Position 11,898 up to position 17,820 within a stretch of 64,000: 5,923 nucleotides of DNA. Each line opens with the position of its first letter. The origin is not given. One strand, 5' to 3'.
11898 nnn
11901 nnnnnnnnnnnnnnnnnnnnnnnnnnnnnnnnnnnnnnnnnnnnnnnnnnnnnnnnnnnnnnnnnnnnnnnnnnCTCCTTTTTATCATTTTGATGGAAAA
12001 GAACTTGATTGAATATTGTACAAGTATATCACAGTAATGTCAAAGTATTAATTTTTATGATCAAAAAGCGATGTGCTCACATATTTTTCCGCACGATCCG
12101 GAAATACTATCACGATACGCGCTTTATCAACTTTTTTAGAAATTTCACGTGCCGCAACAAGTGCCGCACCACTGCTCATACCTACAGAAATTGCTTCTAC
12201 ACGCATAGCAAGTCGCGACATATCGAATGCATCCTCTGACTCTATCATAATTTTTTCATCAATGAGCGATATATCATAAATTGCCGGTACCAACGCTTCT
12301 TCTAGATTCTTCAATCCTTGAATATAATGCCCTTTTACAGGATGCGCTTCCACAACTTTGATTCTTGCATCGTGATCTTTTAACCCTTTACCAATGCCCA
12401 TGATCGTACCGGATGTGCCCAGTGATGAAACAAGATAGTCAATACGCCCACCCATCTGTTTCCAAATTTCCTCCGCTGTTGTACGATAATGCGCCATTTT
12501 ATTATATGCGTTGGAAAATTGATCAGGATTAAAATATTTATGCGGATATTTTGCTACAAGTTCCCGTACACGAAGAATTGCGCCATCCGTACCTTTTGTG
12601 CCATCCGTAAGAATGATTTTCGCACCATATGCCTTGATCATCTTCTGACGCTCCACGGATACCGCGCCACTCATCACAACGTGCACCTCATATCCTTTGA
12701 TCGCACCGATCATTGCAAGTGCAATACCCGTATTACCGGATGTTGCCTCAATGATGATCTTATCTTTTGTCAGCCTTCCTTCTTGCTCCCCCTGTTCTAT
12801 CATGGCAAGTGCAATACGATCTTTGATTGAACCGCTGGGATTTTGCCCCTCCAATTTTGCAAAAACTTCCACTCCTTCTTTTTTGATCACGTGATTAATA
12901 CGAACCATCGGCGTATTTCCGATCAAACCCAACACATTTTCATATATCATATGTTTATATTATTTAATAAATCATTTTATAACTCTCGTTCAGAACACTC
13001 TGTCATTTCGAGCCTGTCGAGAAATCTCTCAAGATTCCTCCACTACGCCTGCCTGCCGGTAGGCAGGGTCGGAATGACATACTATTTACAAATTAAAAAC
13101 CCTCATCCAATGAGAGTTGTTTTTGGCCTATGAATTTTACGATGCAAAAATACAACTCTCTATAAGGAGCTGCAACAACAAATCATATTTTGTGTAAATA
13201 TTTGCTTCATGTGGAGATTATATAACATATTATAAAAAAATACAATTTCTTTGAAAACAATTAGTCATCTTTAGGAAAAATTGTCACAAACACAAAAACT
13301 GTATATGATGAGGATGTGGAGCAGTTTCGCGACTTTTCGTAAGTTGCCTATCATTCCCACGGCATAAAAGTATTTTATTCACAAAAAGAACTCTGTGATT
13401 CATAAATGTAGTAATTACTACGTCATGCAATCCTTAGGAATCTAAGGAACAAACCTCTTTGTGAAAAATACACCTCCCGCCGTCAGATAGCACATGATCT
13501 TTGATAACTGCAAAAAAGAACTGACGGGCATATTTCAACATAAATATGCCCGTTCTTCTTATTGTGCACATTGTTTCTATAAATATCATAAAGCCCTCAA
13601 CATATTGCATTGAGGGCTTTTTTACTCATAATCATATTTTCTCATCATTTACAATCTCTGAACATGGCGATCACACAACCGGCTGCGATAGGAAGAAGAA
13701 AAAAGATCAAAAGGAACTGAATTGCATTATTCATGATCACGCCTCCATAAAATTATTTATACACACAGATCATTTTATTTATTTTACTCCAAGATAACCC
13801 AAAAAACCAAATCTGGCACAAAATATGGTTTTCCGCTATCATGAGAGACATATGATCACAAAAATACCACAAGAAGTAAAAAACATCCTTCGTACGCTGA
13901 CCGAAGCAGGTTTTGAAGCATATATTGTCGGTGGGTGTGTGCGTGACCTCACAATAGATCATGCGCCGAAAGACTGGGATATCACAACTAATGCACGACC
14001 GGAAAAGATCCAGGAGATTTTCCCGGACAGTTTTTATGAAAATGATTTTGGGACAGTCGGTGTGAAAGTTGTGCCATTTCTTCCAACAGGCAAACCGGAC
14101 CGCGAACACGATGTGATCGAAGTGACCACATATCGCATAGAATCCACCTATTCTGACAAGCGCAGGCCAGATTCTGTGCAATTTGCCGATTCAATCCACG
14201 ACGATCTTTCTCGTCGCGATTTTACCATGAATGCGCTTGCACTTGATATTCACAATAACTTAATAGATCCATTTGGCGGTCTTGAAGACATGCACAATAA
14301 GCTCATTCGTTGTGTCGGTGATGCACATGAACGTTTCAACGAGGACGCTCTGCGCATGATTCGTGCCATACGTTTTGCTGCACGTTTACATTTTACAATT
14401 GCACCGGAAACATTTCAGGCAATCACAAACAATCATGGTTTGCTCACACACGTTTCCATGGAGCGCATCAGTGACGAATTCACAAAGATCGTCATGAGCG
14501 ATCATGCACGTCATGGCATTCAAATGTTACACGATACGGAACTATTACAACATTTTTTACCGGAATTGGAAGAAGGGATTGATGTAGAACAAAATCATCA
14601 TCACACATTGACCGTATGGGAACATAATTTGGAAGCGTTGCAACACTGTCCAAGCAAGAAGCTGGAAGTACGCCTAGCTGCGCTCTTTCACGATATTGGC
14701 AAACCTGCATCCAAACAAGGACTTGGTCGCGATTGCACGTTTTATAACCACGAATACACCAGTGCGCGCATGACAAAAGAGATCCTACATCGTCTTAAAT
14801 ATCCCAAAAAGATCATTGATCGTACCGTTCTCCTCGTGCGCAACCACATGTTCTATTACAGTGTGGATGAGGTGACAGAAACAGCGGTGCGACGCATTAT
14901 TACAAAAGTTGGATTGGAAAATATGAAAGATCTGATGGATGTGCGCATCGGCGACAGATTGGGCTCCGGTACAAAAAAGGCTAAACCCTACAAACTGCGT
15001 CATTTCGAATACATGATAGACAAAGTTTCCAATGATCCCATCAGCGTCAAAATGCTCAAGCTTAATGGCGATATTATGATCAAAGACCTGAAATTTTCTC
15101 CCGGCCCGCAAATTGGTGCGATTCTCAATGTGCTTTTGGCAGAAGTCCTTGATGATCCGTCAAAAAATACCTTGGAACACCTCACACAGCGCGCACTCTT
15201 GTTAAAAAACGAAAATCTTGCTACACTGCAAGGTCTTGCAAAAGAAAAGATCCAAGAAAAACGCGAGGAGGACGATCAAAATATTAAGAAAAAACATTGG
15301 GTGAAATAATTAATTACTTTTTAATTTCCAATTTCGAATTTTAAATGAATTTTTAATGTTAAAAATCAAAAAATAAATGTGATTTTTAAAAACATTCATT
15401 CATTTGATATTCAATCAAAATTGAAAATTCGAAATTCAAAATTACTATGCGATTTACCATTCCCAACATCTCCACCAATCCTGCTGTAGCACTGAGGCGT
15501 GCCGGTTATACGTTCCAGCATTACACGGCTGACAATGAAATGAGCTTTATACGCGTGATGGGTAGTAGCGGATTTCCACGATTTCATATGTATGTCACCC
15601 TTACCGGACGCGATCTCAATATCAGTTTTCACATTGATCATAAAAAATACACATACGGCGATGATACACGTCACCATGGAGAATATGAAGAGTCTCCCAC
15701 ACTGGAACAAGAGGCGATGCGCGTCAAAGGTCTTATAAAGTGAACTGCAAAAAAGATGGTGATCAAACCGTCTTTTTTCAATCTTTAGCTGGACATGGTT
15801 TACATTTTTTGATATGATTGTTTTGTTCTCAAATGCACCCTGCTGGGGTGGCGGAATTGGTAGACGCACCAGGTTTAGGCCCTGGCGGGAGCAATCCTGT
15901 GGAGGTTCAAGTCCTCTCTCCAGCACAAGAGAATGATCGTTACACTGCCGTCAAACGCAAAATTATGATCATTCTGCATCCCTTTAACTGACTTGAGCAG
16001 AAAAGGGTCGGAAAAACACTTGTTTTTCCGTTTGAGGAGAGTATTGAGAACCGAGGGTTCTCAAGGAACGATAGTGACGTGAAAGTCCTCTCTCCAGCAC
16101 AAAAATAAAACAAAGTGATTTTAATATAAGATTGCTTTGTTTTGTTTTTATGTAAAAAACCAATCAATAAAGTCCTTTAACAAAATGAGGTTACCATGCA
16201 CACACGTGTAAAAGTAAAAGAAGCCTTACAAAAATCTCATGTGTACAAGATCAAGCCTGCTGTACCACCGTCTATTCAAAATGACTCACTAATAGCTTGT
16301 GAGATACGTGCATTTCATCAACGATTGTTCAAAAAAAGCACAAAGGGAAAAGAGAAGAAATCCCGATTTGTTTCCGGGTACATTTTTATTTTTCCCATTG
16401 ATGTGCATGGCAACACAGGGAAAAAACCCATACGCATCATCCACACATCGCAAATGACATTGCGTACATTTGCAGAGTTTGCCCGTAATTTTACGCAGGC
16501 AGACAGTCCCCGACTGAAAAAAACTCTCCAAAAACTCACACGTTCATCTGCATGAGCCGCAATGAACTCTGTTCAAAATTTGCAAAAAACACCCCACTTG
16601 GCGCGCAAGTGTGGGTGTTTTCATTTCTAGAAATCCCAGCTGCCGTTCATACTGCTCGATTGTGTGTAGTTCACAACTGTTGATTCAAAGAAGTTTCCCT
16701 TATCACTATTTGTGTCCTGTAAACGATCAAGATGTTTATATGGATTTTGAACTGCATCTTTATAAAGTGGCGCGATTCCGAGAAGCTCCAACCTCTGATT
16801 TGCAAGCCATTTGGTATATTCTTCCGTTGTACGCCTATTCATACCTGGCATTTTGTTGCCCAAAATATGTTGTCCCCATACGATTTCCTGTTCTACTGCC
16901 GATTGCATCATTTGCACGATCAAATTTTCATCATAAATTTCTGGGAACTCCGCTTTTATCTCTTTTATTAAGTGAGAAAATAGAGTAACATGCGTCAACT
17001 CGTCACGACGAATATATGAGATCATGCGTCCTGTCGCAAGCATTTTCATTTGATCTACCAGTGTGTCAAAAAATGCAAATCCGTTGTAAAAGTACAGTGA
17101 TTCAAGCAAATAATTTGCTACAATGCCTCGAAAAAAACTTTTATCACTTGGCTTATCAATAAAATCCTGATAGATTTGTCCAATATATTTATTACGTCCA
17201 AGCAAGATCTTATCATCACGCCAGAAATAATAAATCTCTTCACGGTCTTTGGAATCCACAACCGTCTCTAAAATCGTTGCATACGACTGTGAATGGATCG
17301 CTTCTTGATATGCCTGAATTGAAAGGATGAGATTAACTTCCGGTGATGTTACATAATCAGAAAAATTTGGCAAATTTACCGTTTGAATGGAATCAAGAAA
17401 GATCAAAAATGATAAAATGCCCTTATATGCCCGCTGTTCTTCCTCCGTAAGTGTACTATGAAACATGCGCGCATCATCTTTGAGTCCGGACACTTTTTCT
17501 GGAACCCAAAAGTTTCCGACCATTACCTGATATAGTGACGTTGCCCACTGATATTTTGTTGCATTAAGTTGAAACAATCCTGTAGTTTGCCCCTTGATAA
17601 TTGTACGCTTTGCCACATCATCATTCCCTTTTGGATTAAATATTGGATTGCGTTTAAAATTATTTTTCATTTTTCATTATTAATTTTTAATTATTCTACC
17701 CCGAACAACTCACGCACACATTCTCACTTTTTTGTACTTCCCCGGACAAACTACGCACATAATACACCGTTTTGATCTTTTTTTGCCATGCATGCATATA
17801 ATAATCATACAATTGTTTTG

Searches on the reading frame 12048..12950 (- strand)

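Call 28: search_protein_families(library=pfam, proteins=[window:12048-12950:-], max_evalue=0.0001)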
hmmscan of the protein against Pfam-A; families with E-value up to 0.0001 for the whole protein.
window:12048-12950:- (300 aa): 1 family
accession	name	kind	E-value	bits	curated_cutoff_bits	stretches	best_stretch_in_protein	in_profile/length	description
PF00291.31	PALP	-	5.3e-68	229.9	35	1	8-285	3-295/295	Pyridoxal-phosphate dependent enzyme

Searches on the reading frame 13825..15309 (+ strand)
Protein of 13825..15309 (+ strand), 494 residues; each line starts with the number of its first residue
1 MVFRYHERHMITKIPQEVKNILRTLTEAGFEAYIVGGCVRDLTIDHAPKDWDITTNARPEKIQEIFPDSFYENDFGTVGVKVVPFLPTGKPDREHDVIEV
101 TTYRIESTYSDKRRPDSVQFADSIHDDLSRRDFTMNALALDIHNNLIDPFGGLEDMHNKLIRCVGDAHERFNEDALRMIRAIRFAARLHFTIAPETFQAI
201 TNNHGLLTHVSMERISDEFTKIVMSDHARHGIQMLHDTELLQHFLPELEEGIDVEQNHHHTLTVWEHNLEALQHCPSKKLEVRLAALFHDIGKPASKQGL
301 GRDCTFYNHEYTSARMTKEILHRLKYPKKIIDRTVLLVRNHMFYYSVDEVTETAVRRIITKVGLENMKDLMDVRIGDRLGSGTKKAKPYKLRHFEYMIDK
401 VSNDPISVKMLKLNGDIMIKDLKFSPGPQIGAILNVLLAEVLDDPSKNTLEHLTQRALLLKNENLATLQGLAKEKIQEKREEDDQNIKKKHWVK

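Call 29: search_protein_families(library=pfam, proteins=[window:13825-15309:+], max_evalue=0.0001)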
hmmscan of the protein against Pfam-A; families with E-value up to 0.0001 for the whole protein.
window:13825-15309:+ (494 aa): 4 families
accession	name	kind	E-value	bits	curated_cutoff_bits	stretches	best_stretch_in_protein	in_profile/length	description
PF01743.26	PolyA_pol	-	1.4e-34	119.6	23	1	32-162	1-126/126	Poly A polymerase head domain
PF12627.12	PolyA_pol_RNAbd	-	3.7e-22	78.3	22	1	190-250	2-62/64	Probable RNA and SrmB- binding site of polymerase A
PF01966.28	HD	-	1.7e-08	35.2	22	1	259-346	3-90/116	HD domain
PF13735.12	tRNA_NucTran2_2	-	2.2e-06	28.2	27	1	317-455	24-147/149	tRNA nucleotidyltransferase domain 2 putative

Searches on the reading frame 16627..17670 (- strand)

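Call 29: search_protein_families(library=pfam, proteins=[window:16627-17670:-], max_evalue=0.0001)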
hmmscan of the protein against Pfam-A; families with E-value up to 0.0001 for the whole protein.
window:16627-17670:- (347 aa): 1 family
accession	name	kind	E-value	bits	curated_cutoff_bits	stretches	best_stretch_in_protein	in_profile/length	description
PF00268.27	Ribonuc_red_sm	-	1.4e-70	238.3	33.6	1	33-310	2-281/281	Ribonucleotide reductase, small chain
